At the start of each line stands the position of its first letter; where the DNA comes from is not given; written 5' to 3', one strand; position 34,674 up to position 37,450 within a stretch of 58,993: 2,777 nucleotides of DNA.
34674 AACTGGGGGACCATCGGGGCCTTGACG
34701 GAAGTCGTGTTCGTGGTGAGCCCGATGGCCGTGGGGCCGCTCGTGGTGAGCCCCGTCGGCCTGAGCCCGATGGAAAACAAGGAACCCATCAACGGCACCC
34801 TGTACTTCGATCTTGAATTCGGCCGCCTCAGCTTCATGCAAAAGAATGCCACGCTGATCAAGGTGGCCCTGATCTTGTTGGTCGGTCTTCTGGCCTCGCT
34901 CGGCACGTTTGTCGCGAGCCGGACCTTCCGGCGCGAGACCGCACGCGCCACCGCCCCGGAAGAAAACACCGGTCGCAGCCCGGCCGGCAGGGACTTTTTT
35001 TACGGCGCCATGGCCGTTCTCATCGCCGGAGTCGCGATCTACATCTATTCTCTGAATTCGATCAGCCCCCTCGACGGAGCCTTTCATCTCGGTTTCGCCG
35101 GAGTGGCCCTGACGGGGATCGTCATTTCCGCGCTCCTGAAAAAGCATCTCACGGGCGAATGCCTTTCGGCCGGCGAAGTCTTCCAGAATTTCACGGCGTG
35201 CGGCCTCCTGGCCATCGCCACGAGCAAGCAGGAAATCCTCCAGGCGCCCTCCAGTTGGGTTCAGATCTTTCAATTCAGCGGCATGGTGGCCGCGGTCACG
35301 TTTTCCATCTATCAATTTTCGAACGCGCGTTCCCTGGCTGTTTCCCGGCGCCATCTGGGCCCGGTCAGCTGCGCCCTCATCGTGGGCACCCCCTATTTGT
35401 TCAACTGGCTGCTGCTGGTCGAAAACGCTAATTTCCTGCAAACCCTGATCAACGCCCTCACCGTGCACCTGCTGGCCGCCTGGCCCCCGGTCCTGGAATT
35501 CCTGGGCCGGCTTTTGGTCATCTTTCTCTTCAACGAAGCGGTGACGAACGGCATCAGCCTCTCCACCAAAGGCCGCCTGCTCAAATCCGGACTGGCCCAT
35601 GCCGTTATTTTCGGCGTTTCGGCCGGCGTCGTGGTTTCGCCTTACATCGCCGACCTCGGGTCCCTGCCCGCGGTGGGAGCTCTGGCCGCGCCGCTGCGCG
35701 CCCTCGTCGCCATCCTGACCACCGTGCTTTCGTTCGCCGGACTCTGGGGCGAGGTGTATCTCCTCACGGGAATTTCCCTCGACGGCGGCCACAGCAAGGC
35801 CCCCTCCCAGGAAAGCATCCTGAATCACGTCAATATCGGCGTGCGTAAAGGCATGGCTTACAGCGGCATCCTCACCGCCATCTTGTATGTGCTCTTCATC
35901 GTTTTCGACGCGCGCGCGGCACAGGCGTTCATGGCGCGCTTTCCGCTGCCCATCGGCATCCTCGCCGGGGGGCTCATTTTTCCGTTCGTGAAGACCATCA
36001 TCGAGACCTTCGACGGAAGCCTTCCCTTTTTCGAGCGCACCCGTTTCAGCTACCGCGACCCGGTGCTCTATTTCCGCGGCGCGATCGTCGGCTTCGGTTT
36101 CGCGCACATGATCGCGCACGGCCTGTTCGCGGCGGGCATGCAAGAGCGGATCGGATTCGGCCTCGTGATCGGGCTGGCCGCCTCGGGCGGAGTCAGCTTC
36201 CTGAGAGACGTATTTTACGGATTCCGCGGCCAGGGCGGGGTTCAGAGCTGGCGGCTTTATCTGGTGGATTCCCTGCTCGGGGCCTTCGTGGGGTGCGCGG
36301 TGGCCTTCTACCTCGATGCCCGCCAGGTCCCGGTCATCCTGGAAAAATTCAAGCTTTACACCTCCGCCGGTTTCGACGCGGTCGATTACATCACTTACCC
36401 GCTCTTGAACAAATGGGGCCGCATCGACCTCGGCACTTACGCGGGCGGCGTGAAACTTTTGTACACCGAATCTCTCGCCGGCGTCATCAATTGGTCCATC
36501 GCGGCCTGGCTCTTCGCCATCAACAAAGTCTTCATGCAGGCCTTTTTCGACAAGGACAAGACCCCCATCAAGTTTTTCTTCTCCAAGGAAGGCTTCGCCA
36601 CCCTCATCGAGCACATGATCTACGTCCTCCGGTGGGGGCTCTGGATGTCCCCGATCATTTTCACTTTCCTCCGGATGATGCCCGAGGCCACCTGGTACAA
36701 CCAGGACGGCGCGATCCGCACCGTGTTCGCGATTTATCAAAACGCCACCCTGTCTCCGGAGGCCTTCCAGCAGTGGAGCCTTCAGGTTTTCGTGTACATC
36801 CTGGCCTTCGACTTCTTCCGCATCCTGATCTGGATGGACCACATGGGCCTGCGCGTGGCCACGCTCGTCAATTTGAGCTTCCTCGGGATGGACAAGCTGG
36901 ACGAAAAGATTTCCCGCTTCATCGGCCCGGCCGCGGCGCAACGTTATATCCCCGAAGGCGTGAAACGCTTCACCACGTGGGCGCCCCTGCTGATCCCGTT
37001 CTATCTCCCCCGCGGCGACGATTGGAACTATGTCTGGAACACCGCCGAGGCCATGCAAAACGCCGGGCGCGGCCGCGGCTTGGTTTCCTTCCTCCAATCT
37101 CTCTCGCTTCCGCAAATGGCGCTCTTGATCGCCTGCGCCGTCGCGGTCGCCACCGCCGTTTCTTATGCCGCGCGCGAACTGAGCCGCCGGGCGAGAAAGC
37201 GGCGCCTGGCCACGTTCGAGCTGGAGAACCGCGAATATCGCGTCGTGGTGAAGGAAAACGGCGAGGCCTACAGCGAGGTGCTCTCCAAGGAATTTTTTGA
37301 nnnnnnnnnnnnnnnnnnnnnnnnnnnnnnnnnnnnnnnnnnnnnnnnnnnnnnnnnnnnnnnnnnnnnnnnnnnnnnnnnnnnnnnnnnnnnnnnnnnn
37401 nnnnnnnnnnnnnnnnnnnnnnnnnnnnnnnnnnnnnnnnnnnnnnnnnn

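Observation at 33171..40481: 2436-aa giant: exported triple repeat, ~20-TM block and GH94-like phosphorylase, with no room for a conventional glycosyltransferase domain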

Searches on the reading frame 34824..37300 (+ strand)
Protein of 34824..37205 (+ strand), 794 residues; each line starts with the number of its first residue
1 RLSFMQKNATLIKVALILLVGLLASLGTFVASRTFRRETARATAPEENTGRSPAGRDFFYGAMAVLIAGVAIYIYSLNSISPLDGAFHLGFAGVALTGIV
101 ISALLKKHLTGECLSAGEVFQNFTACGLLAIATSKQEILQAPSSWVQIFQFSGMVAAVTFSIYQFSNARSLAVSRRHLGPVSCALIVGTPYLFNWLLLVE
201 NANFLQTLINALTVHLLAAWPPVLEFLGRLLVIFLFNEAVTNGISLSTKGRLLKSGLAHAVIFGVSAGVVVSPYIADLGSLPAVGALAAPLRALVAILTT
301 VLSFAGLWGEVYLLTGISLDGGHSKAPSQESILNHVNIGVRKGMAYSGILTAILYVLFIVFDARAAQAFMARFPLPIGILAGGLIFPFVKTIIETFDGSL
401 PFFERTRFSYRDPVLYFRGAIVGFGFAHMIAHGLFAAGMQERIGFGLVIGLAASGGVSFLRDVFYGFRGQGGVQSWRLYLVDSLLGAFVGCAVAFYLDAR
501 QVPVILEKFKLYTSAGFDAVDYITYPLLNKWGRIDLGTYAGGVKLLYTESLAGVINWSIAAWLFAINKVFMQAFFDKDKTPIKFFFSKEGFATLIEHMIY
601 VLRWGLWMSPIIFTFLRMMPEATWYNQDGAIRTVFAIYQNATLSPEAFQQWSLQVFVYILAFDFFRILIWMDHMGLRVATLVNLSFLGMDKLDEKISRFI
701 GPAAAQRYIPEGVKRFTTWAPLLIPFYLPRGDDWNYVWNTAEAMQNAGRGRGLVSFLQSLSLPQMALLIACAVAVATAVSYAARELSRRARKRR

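Call 19: search_protein_families(library=pfam, proteins=[L001:9647-15865:+, L001:15903-17978:+], max_evalue=0.01)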
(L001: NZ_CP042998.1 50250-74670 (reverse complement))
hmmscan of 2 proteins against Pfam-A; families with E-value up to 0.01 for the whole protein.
L001:9647-15865:+ (2073 aa): 2 families
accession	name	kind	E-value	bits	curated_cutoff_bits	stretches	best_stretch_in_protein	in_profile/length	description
PF17167.11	Glyco_hydro_94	-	4.6e-60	203.9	27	1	1576-2017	1-420/420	Glycosyl hydrolase 94 superfamily, catalytic domain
PF06165.18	GH94_b-supersand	-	7e-52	176.8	23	2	1317-1545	15-251/251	Glycosyl hydrolase 94, supersandwich domain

L001:15903-17978:+ (692 aa): 0 families

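Call 24: search_protein_families(library=pfam, proteins=[window:34824-37205:+], max_evalue=10)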
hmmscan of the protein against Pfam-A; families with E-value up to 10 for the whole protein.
window:34824-37205:+ (794 aa): 0 families

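Call 25: search_protein_representatives(alignment_id=A2)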
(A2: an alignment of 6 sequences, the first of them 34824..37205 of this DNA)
Query: 6 sequences, 804 profile positions. Proteins with E-value up to 0.001 (for the whole library): 508; up to 1e-10: 418; up to 1e-30: 214. The best 150 are listed.
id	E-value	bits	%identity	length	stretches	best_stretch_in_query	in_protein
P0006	0.0e+00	1336.6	-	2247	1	1-804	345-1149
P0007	0.0e+00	1317.1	-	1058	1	67-804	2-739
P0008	0.0e+00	1209.2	-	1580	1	13-804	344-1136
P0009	3.8e-264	895.3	-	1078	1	47-799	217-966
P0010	5.9e-264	894.7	-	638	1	210-801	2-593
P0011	6.9e-259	877.9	-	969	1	67-799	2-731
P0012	1.5e-255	866.9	-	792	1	103-803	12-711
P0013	5.2e-254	861.8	-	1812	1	53-804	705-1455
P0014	2.0e-252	856.6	-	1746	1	63-803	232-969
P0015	3.7e-240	816.0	-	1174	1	60-801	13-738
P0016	4.1e-219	746.4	-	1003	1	57-800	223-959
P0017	1.2e-213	728.3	-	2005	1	63-799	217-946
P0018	5.4e-202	689.8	-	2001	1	60-785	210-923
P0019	2.3e-199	681.1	-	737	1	2-534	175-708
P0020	2.3e-197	674.5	-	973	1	62-702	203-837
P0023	2.1e-196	671.3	-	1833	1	97-775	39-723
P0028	1.4e-179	615.7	-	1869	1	103-758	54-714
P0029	1.4e-177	609.0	-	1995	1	70-799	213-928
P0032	1.6e-173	595.6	-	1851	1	135-760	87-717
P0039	6.5e-165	567.1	-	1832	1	104-780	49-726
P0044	4.8e-156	537.8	-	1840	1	100-788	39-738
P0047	3.5e-152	525.0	-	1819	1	123-795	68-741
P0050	4.9e-145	501.4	-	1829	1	134-794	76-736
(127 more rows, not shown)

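Call 30: find_related_loci(query=A2, collection=genome_contigs, flank=10000)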
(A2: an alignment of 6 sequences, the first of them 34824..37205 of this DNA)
Query A2 (794 aa) in genome_contigs; peptide patterns used: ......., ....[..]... (x = any residue, [..] = any of these).
129 stretches matched a pattern; 90 encode a relative of the query (tblastn E <= 1e-3); the best 80 are kept; 80 distinct loci.
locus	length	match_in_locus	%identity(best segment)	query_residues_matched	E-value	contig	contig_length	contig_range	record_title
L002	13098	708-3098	65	1-794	0e+0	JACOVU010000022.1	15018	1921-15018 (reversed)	MAG: Candidatus Omnitrophota bacterium isolate NC_groundwater_108_Ag_S-0.2um_46_37 S_p2_S4_170907_scaffold_435763, whole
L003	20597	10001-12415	62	1-794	0e+0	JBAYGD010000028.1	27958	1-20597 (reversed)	MAG: Candidatus Omnitrophota bacterium isolate SO_2016_GW1_117 scaffold03020_OW334_2016, whole genome shotgun sequence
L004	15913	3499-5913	61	1-794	0e+0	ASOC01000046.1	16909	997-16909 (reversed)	Candidatus Omnitrophus fodinae SCGC AAA011-A17 A11A17DRAFT_contig_45_0.46_C, whole genome shotgun sequence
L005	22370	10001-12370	63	1-781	0e+0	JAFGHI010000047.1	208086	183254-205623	MAG: Candidatus Omnitrophota bacterium isolate Zod_Metabat.1447 k87_11021542, whole genome shotgun sequence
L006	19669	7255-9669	60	1-794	0e+0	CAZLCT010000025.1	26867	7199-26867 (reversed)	MAG TPA_asm: uncultured bacterium isolate binchicken_co256_57 genome assembly, contig: NODE_3078_length_26867_cov_5.4710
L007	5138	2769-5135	60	1-794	0e+0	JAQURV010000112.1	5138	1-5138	MAG: Candidatus Omnitrophota bacterium isolate STD1_81 NODE_62586_length_5138_cov_3.185392_Sandtown_D1, whole genome sho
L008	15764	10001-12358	62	1-782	0e+0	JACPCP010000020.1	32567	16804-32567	MAG: Candidatus Omnitrophota bacterium isolate NC_groundwater_286_Ag_S-0.65um_55_12 S6_GD2017_2_S65_scaffold_559, whole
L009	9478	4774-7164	61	1-794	0e+0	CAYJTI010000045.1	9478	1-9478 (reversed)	MAG TPA_asm: uncultured bacterium isolate ERP125453_co1_299 genome assembly, contig: NODE_8601_length_9478_cov_4.773851,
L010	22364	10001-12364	61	1-793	0e+0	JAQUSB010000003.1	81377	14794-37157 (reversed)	MAG: Candidatus Omnitrophota bacterium isolate STD1_87 NODE_589_length_81377_cov_5.115815_Sandtown_D1, whole genome shot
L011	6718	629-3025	59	1-781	0e+0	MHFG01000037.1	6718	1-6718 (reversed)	MAG: Omnitrophica bacterium RIFCSPHIGHO2_02_FULL_46_20 rifcsphigho2_02_scaffold_27951, whole genome shotgun sequence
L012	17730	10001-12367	62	1-794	0e+0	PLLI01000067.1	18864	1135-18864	MAG: Candidatus Omnitrophota bacterium isolate fen_1322 73.20120800_E3X.45_contig_12542, whole genome shotgun sequence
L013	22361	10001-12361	59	1-794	0e+0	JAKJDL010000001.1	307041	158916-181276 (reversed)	MAG: Candidatus Omnitrophota bacterium isolate UR.bin134 NODE_1_length_307041_cov_4.371089, whole genome shotgun sequenc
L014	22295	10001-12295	61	31-794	0e+0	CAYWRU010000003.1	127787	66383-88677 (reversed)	MAG TPA_asm: uncultured bacterium isolate SRP257259_co1_296 genome assembly, contig: NODE_114_length_127787_cov_6.199504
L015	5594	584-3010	60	1-793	0e+0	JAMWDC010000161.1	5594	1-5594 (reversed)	MAG: Candidatus Omnitrophota bacterium isolate QZM4_2.bins.380.Tibet NODE_58957_length_5594_cov_0.629596, whole genome s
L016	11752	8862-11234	61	1-782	0e+0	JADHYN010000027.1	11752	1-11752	MAG: Candidatus Omnitrophota bacterium isolate BS750m-G80 BS-750m-C9926, whole genome shotgun sequence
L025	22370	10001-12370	58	1-793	0e+0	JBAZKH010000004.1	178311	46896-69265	MAG: Candidatus Omnitrophota bacterium isolate SO_2017_LW4_139 scaffold_268_c1_LW137-91_2017, whole genome shotgun seque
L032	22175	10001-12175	62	56-780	0e+0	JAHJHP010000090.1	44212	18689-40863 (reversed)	MAG: Candidatus Omnitrophota bacterium isolate Modern_marine_planktonic.mb.39 Modern_marine_plan.mb.39_k141_819677, whol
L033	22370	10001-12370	58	1-780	0e+0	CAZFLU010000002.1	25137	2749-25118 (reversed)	MAG TPA_asm: uncultured Planctomycetia bacterium isolate SRP141376_co2_367 genome assembly, contig: NODE_4188_length_251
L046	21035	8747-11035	59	44-780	0e+0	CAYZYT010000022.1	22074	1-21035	MAG TPA_asm: uncultured bacterium isolate SRP272421_co2_334 genome assembly, contig: NODE_6385_length_22074_cov_11.79694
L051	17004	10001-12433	57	1-779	0e+0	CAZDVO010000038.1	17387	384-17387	MAG TPA_asm: uncultured bacterium isolate binchicken_co117_427 genome assembly, contig: NODE_6071_length_17387_cov_8.041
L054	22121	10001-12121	62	56-762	0e+0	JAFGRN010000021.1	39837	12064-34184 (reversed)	MAG: Candidatus Omnitrophota bacterium isolate Zod_Metabat.83 k87_3227824, whole genome shotgun sequence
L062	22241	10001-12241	63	35-781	0e+0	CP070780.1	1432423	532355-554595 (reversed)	MAG: Candidatus Omnitrophota bacterium isolate bin17 chromosome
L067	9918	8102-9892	61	56-652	0e+0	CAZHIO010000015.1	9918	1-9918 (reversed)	MAG TPA_asm: uncultured Planctomycetia bacterium isolate SRP178699_co1_494 genome assembly, contig: NODE_9433_length_991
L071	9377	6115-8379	59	44-786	0e+0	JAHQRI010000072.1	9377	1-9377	MAG: Candidatus Omnitrophota bacterium isolate Go_SlDig_bin_476 Go_SlDig_22726_length_9377_cov_3.919676, whole genome sh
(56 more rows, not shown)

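Call 37: search_protein_families(library=pfam, proteins=[L033:15684-17747:+, L010:7587-9413:+, L051:7138-8550:+, L025:17810-18751:+, L054:18602-19483:+, L071:2156-3046:+, L067:299-988:+, L054:19504-20277:+, L032:20179-21405:+, L046:917-1540:+], max_evalue=0.001)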
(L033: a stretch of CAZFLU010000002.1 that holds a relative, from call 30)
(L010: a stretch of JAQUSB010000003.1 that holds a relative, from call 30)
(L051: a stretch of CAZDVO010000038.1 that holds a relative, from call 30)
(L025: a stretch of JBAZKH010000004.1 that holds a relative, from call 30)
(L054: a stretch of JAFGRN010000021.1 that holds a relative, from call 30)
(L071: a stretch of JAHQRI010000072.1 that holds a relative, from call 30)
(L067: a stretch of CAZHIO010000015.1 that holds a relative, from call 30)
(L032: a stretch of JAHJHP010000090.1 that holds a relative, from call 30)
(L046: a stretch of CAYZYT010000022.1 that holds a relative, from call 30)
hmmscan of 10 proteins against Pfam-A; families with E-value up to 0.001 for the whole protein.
L033:15684-17747:+ (688 aa): 3 families
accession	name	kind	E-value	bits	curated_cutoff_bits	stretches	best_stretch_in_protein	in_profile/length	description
PF10091.15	Glycoamylase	-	3.1e-23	82.9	27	1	502-670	39-219/221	Putative glucoamylase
PF03425.19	CBM_11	-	0.00085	19.8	27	0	58-176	24-132/182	Carbohydrate binding domain (family 11)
PF11329.14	DUF3131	-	0.00085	18.9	20.3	0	276-371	2-85/367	Protein of unknown function (DUF3131)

L010:7587-9413:+ (609 aa): 3 families
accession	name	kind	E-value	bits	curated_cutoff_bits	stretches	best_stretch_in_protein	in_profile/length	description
PF13174.12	TPR_6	-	8.2e-08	32.8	26.3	1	313-343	3-33/33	Tetratricopeptide repeat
PF13525.12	YfiO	-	3.2e-05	24.2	25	1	273-343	5-75/203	Outer membrane lipoprotein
PF24967.1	NTS_TR130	-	0.00018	21.5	25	0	286-345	106-166/233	TR130 NTS domain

L051:7138-8550:+ (471 aa): 12 families
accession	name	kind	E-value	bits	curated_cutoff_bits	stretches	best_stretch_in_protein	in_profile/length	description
PF07992.20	Pyr_redox_2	-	1.1e-59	202.7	26.1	1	7-327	2-291/291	Pyridine nucleotide-disulphide oxidoreductase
PF02852.28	Pyr_redox_dim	-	3.2e-35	121.1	25.3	1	346-454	1-109/110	Pyridine nucleotide-disulphide oxidoreductase, dimerisation domain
PF00070.33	Pyr_redox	-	9.5e-16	58.5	22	1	176-247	1-72/82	Pyridine nucleotide-disulphide oxidoreductase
PF12831.13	FAD_oxidored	-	5.8e-09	36.2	27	1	8-47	2-41/416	FAD dependent oxidoreductase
PF13450.12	NAD_binding_8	-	3.7e-07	30.8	21.9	1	10-45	1-36/68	NAD(P)-binding Rossmann-like domain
PF01134.28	GIDA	-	4.7e-07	29.6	22.1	1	8-71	2-63/391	Glucose inhibited division protein A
PF13738.12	Pyr_redox_3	-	1.4e-06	28.3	30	0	137-311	125-305/305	Pyridine nucleotide-disulphide oxidoreductase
PF00890.30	FAD_binding_2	-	4.9e-05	23.1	20.4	1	8-42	2-36/414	FAD binding domain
PF01494.25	FAD_binding_3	-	6.6e-05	22.7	22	0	6-39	2-35/349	FAD binding domain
PF01946.23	Thi4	-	0.00017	21.4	26.2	1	3-48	15-61/235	Thi4 family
PF03486.20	HI0933_like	-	0.00032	20.7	50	1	7-41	2-36/244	HI0933-like protein Rossmann domain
PF03721.20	UDPG_MGDP_dh_N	-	0.0006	19.9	27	0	176-202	2-28/187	UDP-glucose/GDP-mannose dehydrogenase family, NAD binding domain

L025:17810-18751:+ (314 aa): 1 family
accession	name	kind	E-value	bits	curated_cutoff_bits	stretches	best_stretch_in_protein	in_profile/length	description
PF00528.27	BPD_transp_1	-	5.1e-14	52.8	26.4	1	96-300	2-174/184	Binding-protein-dependent transport system inner membrane component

L054:18602-19483:+ (294 aa): 1 family
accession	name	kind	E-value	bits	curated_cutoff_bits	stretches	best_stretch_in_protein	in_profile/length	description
PF00528.27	BPD_transp_1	-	1.2e-17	64.7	26.4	1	109-281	9-177/184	Binding-protein-dependent transport system inner membrane component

L071:2156-3046:+ (297 aa): 3 families
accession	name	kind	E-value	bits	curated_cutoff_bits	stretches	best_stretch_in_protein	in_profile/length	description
PF06325.19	PrmA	-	1.2e-50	173.1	22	1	80-295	83-295/296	Ribosomal protein L11 methyltransferase (PrmA)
PF05175.20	MTS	-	1.1e-06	28.8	23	1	145-219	19-92/170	Methyltransferase small domain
PF13649.12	Methyltransf_25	-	3.2e-05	25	27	1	164-231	2-70/97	Methyltransferase domain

L067:299-988:+ (230 aa): 2 families
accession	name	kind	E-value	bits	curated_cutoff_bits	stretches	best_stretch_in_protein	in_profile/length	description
PF00072.30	Response_reg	-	7.2e-32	110.3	30.2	1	10-120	1-111/111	Response regulator receiver domain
PF00486.34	Trans_reg_C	-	1.1e-26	93.1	26.2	1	153-227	2-77/77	Transcriptional regulatory protein, C terminal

L054:19504-20277:+ (258 aa): 0 families

L032:20179-21405:+ (409 aa): 1 family
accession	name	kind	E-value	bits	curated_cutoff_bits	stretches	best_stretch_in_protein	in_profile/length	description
PF00480.26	ROK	-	1.3e-39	136.9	22.9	2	90-247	2-154/294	ROK family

L046:917-1540:+ (208 aa): 1 family
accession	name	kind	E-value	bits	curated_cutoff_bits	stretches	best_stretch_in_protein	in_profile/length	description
PF02545.19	Maf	-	2.7e-49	167.8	27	1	8-188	2-186/187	Maf-like protein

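Call 38: predict_structure(alignment_id=A4)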
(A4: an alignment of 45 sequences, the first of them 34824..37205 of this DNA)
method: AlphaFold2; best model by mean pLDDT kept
length: 794 residues; sequences in the alignment: 45
mean_pLDDT: 91.1   pTM: 0.89
mean pLDDT of the five models: 91.1, 89.3, 88.4, 87.5, 87.4
residues with pLDDT >= 90: 576; 70-90: 189; 50-70: 28; < 50: 1
segments of 3 or more residues with pLDDT < 50: none
pLDDT, mean of each block of 10 residues (from residue 1): 83 94 96 79 55 90 96 91 78 96 96 96 97 88 90 95 97 95 96 93 95 96 97 98 96 97 98 97 96 98 98 96 95 97 93 95 93 96 94 84 92 97 96 94 97 96 94 93 96 92 93 96 76 84 97 91 92 94 90 90 90 84 69 84 92 87 78 83 89 94 84 85 76 90 84 84 95 96 92 88
secondary structure, 60 per line:
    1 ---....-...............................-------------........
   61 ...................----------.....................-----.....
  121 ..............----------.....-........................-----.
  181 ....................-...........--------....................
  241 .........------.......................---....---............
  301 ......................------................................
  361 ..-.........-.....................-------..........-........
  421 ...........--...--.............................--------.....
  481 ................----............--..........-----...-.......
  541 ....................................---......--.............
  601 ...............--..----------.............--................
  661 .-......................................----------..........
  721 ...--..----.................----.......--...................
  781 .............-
elements in order (helices of 4 or more, strands of 3 or more residues): H4-7 H9-39 H53-79 H90-110 H116-132 H145-149 H153-174 H180-200 H202-212 H221-249 H256-278 H282-285 H289-322 H329-362 H364-372 H374-394 H402-411 H413-431 H439-467 H476-496 H501-512 E515-524 E534-541 H542-576 H580-585 H588-615 H630-642 H645-661 H663-700 H711-723 H732-748 H753-759 H762-793
